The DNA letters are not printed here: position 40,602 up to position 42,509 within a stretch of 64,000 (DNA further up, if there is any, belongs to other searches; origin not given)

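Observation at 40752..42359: Divergent TrpD / glycosyltransferase-family-3-like protein with degenerate catalytic motifs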

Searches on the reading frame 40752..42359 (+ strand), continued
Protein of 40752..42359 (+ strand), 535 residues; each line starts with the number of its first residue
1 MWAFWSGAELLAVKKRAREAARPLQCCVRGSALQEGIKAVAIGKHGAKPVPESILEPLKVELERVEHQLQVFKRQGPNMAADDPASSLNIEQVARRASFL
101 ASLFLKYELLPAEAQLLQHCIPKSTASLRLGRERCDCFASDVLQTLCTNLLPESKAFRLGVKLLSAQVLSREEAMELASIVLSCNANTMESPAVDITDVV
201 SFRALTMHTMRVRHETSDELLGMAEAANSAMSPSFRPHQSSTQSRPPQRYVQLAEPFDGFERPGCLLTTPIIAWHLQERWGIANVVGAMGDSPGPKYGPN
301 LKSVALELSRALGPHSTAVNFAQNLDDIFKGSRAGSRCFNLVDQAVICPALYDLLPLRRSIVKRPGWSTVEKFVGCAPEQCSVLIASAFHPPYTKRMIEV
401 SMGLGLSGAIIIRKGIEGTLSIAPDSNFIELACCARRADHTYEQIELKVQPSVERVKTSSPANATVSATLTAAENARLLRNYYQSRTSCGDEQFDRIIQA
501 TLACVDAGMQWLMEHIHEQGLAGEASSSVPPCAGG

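Call 73: find_homologous_proteins(query=A6, max_evalue=1e-10)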
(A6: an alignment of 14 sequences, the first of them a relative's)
Query A6 (14 sequences) (437 aa, profile of the alignment): 24 proteins with E <= 1e-10 among 8000 candidates.
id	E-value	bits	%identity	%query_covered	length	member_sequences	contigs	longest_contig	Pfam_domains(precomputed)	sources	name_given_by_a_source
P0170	3.7e-146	506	30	74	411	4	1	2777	PF02885.23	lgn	-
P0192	1.5e-137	477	31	74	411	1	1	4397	-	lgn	-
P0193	4.7e-137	476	29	74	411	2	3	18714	PF02885.23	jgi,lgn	-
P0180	3.4e-135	469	100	100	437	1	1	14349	PF00591.28,PF02885.23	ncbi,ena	-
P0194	7.0e-104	366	39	95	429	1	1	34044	PF00591.28,PF02885.23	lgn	-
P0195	8.8e-102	359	40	97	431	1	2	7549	PF02885.23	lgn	-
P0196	1.9e-96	342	41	76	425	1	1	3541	PF02885.23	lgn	-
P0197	1.4e-86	309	35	77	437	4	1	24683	-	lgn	-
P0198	9.3e-85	303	42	76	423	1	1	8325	PF00591.28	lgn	-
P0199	1.3e-18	85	25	75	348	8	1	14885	PF00591.28,PF02885.23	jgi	jgi:anthranilate phosphoribosyltransferase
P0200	2.8e-18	84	27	76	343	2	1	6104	PF00591.28,PF02885.23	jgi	jgi:anthranilate phosphoribosyltransferase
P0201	8.7e-18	83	26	52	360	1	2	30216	PF00591.28,PF02885.23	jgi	jgi:anthranilate phosphoribosyltransferase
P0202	1.9e-17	81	28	74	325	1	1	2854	PF00591.28,PF02885.23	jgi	jgi:anthranilate phosphoribosyltransferase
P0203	5.5e-17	80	28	74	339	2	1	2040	PF00591.28,PF02885.23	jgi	jgi:anthranilate phosphoribosyltransferase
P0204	8.0e-17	79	24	52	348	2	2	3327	PF00591.28,PF02885.23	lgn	-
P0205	6.4e-16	76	26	77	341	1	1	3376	PF00591.28,PF02885.23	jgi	jgi:anthranilate phosphoribosyltransferase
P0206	6.7e-16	76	24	76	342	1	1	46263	PF00591.28,PF02885.23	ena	-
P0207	1.1e-15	76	27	75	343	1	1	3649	PF00591.28,PF02885.23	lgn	-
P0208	2.7e-14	71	29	76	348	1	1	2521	PF00591.28,PF02885.23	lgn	-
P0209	7.9e-13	66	26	45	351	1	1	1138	PF00591.28,PF02885.23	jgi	jgi:anthranilate phosphoribosyltransferase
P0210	1.3e-12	65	26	75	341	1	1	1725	PF00591.28,PF02885.23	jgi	jgi:anthranilate phosphoribosyltransferase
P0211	2.6e-12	64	27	50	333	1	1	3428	PF00591.28,PF02885.23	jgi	jgi:anthranilate phosphoribosyltransferase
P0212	8.0e-12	63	28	76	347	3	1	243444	PF00591.28,PF02885.23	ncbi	-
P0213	1.3e-11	62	26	57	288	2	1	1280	PF00591.28,PF02885.23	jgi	-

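Call 74: find_encoding_contigs(protein=P0180, flank=7000, max_places=2)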
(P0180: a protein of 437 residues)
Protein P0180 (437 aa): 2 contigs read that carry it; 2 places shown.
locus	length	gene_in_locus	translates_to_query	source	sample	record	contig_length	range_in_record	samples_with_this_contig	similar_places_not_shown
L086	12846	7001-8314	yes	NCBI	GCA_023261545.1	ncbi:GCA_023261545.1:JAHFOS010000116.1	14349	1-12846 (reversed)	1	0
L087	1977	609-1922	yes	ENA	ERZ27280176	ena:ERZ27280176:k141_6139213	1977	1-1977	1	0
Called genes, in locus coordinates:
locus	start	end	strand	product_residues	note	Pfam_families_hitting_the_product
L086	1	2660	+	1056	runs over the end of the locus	PF22907:Ams1-like_1st, PF01074:Glyco_hydro_38N, PF09261:Alpha-mann_mid, PF07748:Glyco_hydro_38C, PF17677:Glyco_hydro38C2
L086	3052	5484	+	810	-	PF00133:tRNA-synt_1, PF09334:tRNA-synt_1g, PF13603:tRNA-synt_1_2, PF00133:tRNA-synt_1, PF08264:Anticodon_1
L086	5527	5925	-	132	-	PF01850:PIN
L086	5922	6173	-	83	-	-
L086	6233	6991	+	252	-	PF01925:TauE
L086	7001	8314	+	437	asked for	PF02885:Glycos_trans_3N, PF00591:Glycos_transf_3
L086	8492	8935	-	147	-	PF01850:PIN (weak)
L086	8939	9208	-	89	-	-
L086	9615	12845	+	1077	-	?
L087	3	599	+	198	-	?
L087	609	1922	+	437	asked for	PF02885:Glycos_trans_3N, PF00591:Glycos_transf_3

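Call 75: find_encoding_contigs(protein=P0194, flank=7000, max_places=2)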
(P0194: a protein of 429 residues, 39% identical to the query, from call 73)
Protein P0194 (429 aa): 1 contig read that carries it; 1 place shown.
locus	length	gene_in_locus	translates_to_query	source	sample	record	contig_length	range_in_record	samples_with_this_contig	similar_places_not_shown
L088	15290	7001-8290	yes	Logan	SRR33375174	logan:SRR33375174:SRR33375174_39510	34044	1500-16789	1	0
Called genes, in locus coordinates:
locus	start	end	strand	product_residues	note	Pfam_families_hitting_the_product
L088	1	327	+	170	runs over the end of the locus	PF00186:DHFR_1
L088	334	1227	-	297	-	-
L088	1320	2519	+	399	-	PF00406:ADK, PF13207:AAA_17 (weak)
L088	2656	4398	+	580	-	-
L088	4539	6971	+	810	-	PF00133:tRNA-synt_1, PF09334:tRNA-synt_1g, PF13603:tRNA-synt_1_2, PF00133:tRNA-synt_1, PF08264:Anticodon_1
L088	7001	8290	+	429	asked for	PF02885:Glycos_trans_3N (faint), PF00591:Glycos_transf_3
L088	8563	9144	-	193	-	PF02545:Maf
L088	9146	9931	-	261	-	-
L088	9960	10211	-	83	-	-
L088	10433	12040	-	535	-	PF00009:GTP_EFTU, PF01926:MMR_HSR1 (weak), PF22042:EF-G_D2, PF16658:RF3_C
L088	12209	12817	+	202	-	PF05157:MshEN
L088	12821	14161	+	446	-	PF01740:STAS, PF13581:HATPase_c_2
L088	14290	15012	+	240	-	PF03167:UDG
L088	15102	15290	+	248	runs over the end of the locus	PF08534:Redoxin, PF00578:AhpC-TSA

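Call 76: find_encoding_contigs(protein=P0193, flank=7000, max_places=2)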
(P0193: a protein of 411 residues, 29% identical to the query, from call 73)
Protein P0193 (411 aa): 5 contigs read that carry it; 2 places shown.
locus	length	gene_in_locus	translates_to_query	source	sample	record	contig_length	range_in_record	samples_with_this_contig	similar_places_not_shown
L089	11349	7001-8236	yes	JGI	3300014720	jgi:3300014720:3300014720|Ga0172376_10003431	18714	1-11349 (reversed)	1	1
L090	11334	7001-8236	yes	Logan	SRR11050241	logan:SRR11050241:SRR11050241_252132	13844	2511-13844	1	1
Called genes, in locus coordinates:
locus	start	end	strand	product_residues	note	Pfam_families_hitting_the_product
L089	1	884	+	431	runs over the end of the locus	PF00158:Sigma54_activat, PF14532:Sigma54_activ_2, PF07728:AAA_5, PF25601:AAA_lid_14, PF02954:HTH_8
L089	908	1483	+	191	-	PF01966:HD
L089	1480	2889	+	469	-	PF03816:LytR_cpsA_psr, PF13399:LytR_C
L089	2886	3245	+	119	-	PF02410:RsfS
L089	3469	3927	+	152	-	PF03938:OmpH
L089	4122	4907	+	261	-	PF25087:GMPPB_C (weak), PF00132:Hexapep (weak), PF14602:Hexapep_2 (faint), PF00132:Hexapep, PF25084:LbH_EIF2B (weak), PF00132:Hexapep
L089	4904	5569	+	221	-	-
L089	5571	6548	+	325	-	PF00294:PfkB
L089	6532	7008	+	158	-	PF01467:CTP_transf_like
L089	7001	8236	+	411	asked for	PF02885:Glycos_trans_3N (faint)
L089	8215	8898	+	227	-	-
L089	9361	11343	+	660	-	PF13576:Pentapeptide_3 (faint), PF13599:Pentapeptide_4 (faint), PF00805:Pentapeptide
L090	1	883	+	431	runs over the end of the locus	PF00158:Sigma54_activat, PF14532:Sigma54_activ_2, PF07728:AAA_5, PF25601:AAA_lid_14, PF02954:HTH_8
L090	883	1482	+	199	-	PF01966:HD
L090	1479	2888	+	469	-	PF03816:LytR_cpsA_psr, PF13399:LytR_C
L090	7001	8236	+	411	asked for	PF02885:Glycos_trans_3N (faint)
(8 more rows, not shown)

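Call 77: search_protein_families(library=ncbifam, proteins=[L069:7199-8440:+, L072:7447-8670:+, L003:7628-8371:+, L066:4395-5525:-, L065:1-2710:-, L065:4087-5619:-, L050:4665-5648:-, L077:3530-4924:-, L065:6001-7227:+, L074:7298-8401:-], max_evalue=0.00001)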
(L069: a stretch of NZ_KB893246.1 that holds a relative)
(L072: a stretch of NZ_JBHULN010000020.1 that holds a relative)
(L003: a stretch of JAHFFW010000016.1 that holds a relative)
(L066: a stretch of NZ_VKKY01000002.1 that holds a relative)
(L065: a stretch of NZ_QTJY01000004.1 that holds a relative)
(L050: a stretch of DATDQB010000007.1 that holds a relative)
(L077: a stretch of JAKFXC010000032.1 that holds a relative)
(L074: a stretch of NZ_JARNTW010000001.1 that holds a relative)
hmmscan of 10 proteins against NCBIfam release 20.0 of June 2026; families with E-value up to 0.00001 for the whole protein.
L069:7199-8440:+ (413 aa): 25 families
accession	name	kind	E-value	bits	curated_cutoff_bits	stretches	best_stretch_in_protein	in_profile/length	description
NF008726.1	PRK11728.1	equivalog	2.6e-166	553.3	299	1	18-406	2-388/389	L-2-hydroxyglutarate oxidase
NF033460.1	glycerol3P_ox_II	equivalog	8.8e-44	150.1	460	1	17-296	2-281/361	type 2 glycerol-3-phosphate oxidase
TIGR02352.1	thiamin_ThiO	equivalog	3.1e-18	66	250.8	1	19-258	1-242/351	glycine oxidase ThiO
TIGR03197.1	MnmC_Cterm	equivalog_domain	5.6e-14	52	174.2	1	18-233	1-217/400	FAD-dependent 5-carboxymethylaminomethyl-2-thiouridine(34) oxidoreductase MnmC1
NF002480.1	PRK01747.1-1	equivalog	7.1e-13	47.8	540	1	16-229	248-462/645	bifunctional tRNA (5-methylaminomethyl-2-thiouridine)(34)-methyltransferase MnmC2/FAD-dependent 5-carboxymethylaminomethyl-2-thiouridine(34)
TIGR03377.1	glycerol3P_GlpA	equivalog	9.6e-13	47.5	552.8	1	18-243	1-225/530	anaerobic glycerol-3-phosphate dehydrogenase subunit GlpA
NF008313.0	PRK11101.1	equivalog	1.2e-11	43.9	425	1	15-243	7-234/548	anaerobic glycerol-3-phosphate dehydrogenase subunit A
TIGR03364.1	HpnW_proposed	hypoth_equivalog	3.3e-10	39.6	285.1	1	17-222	1-200/365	TIGR03364 family FAD-dependent oxidoreductase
TIGR03329.1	Phn_aa_oxid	hypoth_equivalog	3.8e-10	39.1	632.8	1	16-213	24-232/460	putative aminophosphonate oxidoreductase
NF050086.1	pipecolate_AmaA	exception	2.8e-09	36.1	600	1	15-79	24-85/425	L-pipecolate oxidase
NF002481.1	PRK01747.1-2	equivalog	1.3e-08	34.1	600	1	15-248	237-445/611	bifunctional tRNA (5-methylaminomethyl-2-thiouridine)(34)-methyltransferase MnmC2/FAD-dependent 5-carboxymethylaminomethyl-2-thiouridine(34)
NF009074.0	PRK12409.1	equivalog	2.3e-08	33.6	494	0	84-226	114-265/410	D-amino acid dehydrogenase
NF005599.0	PRK07333.1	equivalog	2.4e-08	32.9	549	1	14-64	10-60/414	ubiquinone biosynthesis hydroxylase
NF008425.0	PRK11259.1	equivalog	7.2e-08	31.8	257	1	16-251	4-232/377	N-methyl-L-tryptophan oxidase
TIGR01988.1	Ubi-OHases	subfamily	9.1e-08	31.3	224.65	1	18-57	1-39/387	ubiquinone biosynthesis hydroxylase, UbiH/UbiF/VisC/COQ6 family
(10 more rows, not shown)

L072:7447-8670:+ (407 aa): 24 families
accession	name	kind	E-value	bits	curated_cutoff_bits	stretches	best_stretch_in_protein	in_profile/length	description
NF008726.1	PRK11728.1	equivalog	8.8e-167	554.8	299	1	12-400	2-388/389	L-2-hydroxyglutarate oxidase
NF033460.1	glycerol3P_ox_II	equivalog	5.4e-41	140.9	460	1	11-287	2-278/361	type 2 glycerol-3-phosphate oxidase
TIGR02352.1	thiamin_ThiO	equivalog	4.9e-20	71.9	250.8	1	13-251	1-241/351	glycine oxidase ThiO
TIGR03197.1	MnmC_Cterm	equivalog_domain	1.3e-13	50.8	174.2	1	12-228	1-218/400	FAD-dependent 5-carboxymethylaminomethyl-2-thiouridine(34) oxidoreductase MnmC1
NF002480.1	PRK01747.1-1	equivalog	7.5e-12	44.4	540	1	11-223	249-462/645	bifunctional tRNA (5-methylaminomethyl-2-thiouridine)(34)-methyltransferase MnmC2/FAD-dependent 5-carboxymethylaminomethyl-2-thiouridine(34)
TIGR03377.1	glycerol3P_GlpA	equivalog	1.1e-11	44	552.8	1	12-235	1-223/530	anaerobic glycerol-3-phosphate dehydrogenase subunit GlpA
TIGR03364.1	HpnW_proposed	hypoth_equivalog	4e-11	42.6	285.1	1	11-215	1-199/365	TIGR03364 family FAD-dependent oxidoreductase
NF008313.0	PRK11101.1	equivalog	3e-10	39.3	425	1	10-234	8-231/548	anaerobic glycerol-3-phosphate dehydrogenase subunit A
NF005599.0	PRK07333.1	equivalog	3.7e-09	35.6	549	1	9-58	11-60/414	ubiquinone biosynthesis hydroxylase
NF001933.0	PRK00711.1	subfamily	8.6e-09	34.9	383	0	13-62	3-50/429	D-amino acid dehydrogenase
NF009074.0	PRK12409.1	equivalog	1.3e-08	34.5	494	0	77-221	113-266/410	D-amino acid dehydrogenase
TIGR01988.1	Ubi-OHases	subfamily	1.3e-08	34.1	224.65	1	12-51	1-39/387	ubiquinone biosynthesis hydroxylase, UbiH/UbiF/VisC/COQ6 family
TIGR03329.1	Phn_aa_oxid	hypoth_equivalog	2e-08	33.5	632.8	1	11-188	25-213/460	putative aminophosphonate oxidoreductase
NF050086.1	pipecolate_AmaA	exception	3.7e-08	32.4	600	1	10-72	25-84/425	L-pipecolate oxidase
NF008425.0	PRK11259.1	equivalog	5.4e-08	32.2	257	1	11-228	5-220/377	N-methyl-L-tryptophan oxidase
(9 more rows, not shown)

L003:7628-8371:+ (247 aa): 0 families

L066:4395-5525:- (376 aa): 0 families

L065:1-2710:- (903 aa): 52 families (the best 25 are shown)
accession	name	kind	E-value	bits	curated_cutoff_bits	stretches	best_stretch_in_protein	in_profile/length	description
TIGR01591.1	Fdh-alpha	equivalog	7.5e-175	582.8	666.25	1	10-698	2-672/672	formate dehydrogenase subunit alpha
NF047855.1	AssmNtatRedNasC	equivalog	1.2e-162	542.8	1100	1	3-699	17-707/708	assimilatory nitrate reductase catalytic subunit NasC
NF041323.1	Nitr_red_NasA_Halo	equivalog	1.4e-156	522.9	1000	1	14-698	3-672/673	assimilatory nitrate reductase NasA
NF010055.0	PRK13532.1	equivalog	2.3e-124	416.5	904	3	8-251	44-291/830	nitrate reductase catalytic subunit NapA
TIGR01706.1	NAPA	equivalog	8.4e-119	398.1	930.55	3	8-252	44-292/830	periplasmic nitrate reductase subunit alpha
TIGR01701.1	Fdhalpha-like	subfamily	8.4e-69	232.5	582.15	1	56-698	93-741/744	FdhF/YdeP family oxidoreductase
TIGR01553.1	formate-DH-alph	equivalog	9.5e-69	232.2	814.2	2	7-253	45-306/1009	formate dehydrogenase-N subunit alpha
NF041513.1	formate_DH_Act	exception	7.8e-58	196.1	1400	2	5-253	41-297/1067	formate dehydrogenase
TIGR02693.1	arsenite_ox_L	equivalog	1e-53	182.5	359.05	3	2-336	50-419/806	arsenate reductase (azurin) large subunit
NF012032.0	PRK15488.1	equivalog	1e-49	169.3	694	2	4-509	41-544/759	thiosulfate reductase PhsA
NF005895.0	PRK07860.1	equivalog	9.7e-43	146.2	802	2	341-521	510-687/811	NADH-quinone oxidoreductase subunit G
TIGR02166.1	dmsA_ynfE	subfamily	2.1e-39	135.2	777.7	3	9-255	47-303/794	DMSO/selenate family reductase complex A subunit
TIGR02374.1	nitri_red_nirB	equivalog_domain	1e-37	130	578.35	1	708-903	1-197/794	nitrite reductase large subunit NirB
TIGR03479.1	DMSO_red_II_alp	subfamily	5.6e-35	120.6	984.75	3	545-686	747-884/913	molybdopterin-dependent oxidoreductase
TIGR00509.1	bisC_fam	subfamily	1.4e-33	116.1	1017.55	2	190-498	197-516/772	molybdopterin guanine dinucleotide-containing S/N-oxide reductase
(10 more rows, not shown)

L065:4087-5619:- (510 aa): 0 families

L050:4665-5648:- (327 aa): 14 families
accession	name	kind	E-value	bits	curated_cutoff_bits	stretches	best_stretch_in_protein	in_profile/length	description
TIGR00737.1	nifR3_yhdG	equivalog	1.2e-96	323.7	293.3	1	4-316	1-314/319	tRNA dihydrouridine synthase DusB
NF008774.0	PRK11815.1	equivalog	1.8e-38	132.4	269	1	8-243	10-254/337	tRNA dihydrouridine(20/20a) synthase DusA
NF007838.0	PRK10550.1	equivalog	1.7e-31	109.4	395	1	13-233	3-233/312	tRNA dihydrouridine(16) synthase DusC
TIGR00742.1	yjbN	subfamily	1.7e-29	103.2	397.2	1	13-241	3-240/318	tRNA dihydrouridine(20/20a) synthase DusA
NF005574.0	PRK07259.1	equivalog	3.3e-14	52.5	269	1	189-243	231-285/304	dihydroorotate dehydrogenase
TIGR00736.1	nifR3_rel_arch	hypoth_equivalog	8.6e-11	41.8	218.7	1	76-232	79-228/231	MJ0144 family RNA dihydrouridine synthase-like protein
TIGR00735.1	hisF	equivalog_domain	1.1e-10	41.2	294.55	1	152-239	32-118/254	imidazole glycerol phosphate synthase subunit HisF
TIGR01037.2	pyrD_sub1_fam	subfamily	1.4e-10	40.7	270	0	190-253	229-293/300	dihydroorotate dehydrogenase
NF038364.1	AglZ_HisF2_fam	equivalog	1.2e-09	37.9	310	0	138-225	139-226/248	AglZ/HisF2 family acetamidino modification protein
NF010112.0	PRK13585.1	equivalog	9.8e-09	35.1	243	1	130-241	130-238/241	1-(5-phosphoribosyl)-5-[(5-phosphoribosylamino)methylideneamino]imidazole-4-carboxamide isomerase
NF041011.1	dihydoor_dh_Arch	equivalog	3.5e-08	32.9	330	0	66-169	86-176/289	dihydroorotate dehydrogenase PyrD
NF002231.0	PRK01130.1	subfamily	1.4e-07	30.8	189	1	153-227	137-213/230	putative N-acetylmannosamine-6-phosphate 2-epimerase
TIGR00007.1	TIGR00007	equivalog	1.9e-07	31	228.95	1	144-230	138-224/231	1-(5-phosphoribosyl)-5-[(5-phosphoribosylamino)methylideneamino]imidazole-4-carboxamide isomerase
TIGR03572.1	WbuZ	equivalog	3.2e-07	30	299.7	1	176-237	55-116/232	glycosyl amidation-associated protein WbuZ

L077:3530-4924:- (464 aa): 37 families (the best 25 are shown)
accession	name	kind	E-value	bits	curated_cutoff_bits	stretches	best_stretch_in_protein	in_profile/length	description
NF004944.0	PRK06292.2-2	equivalog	6.6e-178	592.1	619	1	1-456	1-455/460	dihydrolipoyl dehydrogenase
NF004946.0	PRK06292.2-4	subfamily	6.4e-123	411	634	1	1-453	1-470/487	dihydrolipoyl dehydrogenase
NF004947.0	PRK06292.2-5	equivalog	1.2e-121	406.9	592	1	1-453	1-458/474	dihydrolipoyl dehydrogenase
NF005884.0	PRK07846.1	equivalog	4.2e-113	378.4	501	1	1-450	1-448/454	mycothione reductase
TIGR03452.1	mycothione_red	equivalog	4.7e-100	335.6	635.65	1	3-449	2-448/452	mycothione reductase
TIGR01350.1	lipoamide_DH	equivalog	3.3e-96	322.8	408.8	1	3-455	1-456/461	dihydrolipoyl dehydrogenase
TIGR02053.1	MerA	equivalog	5.1e-89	299.4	454.45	1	4-452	1-452/465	mercury(II) reductase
NF004992.0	PRK06370.1-4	equivalog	2.7e-83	279.9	629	1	1-448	2-450/459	FAD-containing oxidoreductase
NF004776.0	PRK06116.1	equivalog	7.8e-79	265.8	480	1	2-443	3-443/450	glutathione-disulfide reductase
NF010311.1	PRK13748.1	subfamily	1.7e-76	258.2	600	1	3-444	97-539/560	mercury(II) reductase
NF004991.0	PRK06370.1-3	subfamily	2e-76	257.6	620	1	2-457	34-491/509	FAD-containing oxidoreductase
NF003585.0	PRK05249.1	equivalog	1.6e-75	254.6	465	1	2-452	5-456/464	Si-specific NAD(P)(+) transhydrogenase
NF004939.0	PRK06292.1-1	equivalog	6.3e-73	246.1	435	1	2-459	4-464/476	dihydrolipoyl dehydrogenase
NF004945.0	PRK06292.2-3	equivalog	1.6e-70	238.3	494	1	1-452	1-451/457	dihydrolipoyl dehydrogenase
NF004990.0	PRK06370.1-1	equivalog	2e-65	221.3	842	1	2-447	3-449/459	FAD-containing oxidoreductase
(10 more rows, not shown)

L065:6001-7227:+ (409 aa): 4 families
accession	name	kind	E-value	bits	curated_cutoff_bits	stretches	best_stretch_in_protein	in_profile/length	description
NF005635.0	PRK07394.1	equivalog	4.8e-17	62.2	287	1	106-332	24-250/348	hypothetical protein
NF006005.0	PRK08136.1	equivalog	4.3e-15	55.9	185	1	133-336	49-248/314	DNA-binding protein YbiB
NF006564.0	PRK09071.1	equivalog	4.8e-15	55.3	257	0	247-313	167-233/335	glycosyl transferase family protein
TIGR01245.1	trpD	equivalog_domain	3.1e-07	30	199.05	0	27-62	14-49/330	anthranilate phosphoribosyltransferase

L074:7298-8401:- (367 aa): 4 families
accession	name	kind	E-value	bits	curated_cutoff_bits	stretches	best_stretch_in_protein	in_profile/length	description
NF001138.1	PRK00143.1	equivalog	1e-123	412.7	284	1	6-361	1-345/345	tRNA 2-thiouridine(34) synthase MnmA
NF011258.0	PRK14664.1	equivalog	7.7e-103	344.4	680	1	4-362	5-346/362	tRNA 2-thiouridine(34) synthase MnmA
TIGR00420.1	trmU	equivalog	3.4e-96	322.2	236.95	1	6-361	2-351/351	tRNA 2-thiouridine(34) synthase MnmA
NF011259.0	PRK14665.1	equivalog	1.5e-93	313.7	364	1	2-361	3-358/360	tRNA 2-thiouridine(34) synthase MnmA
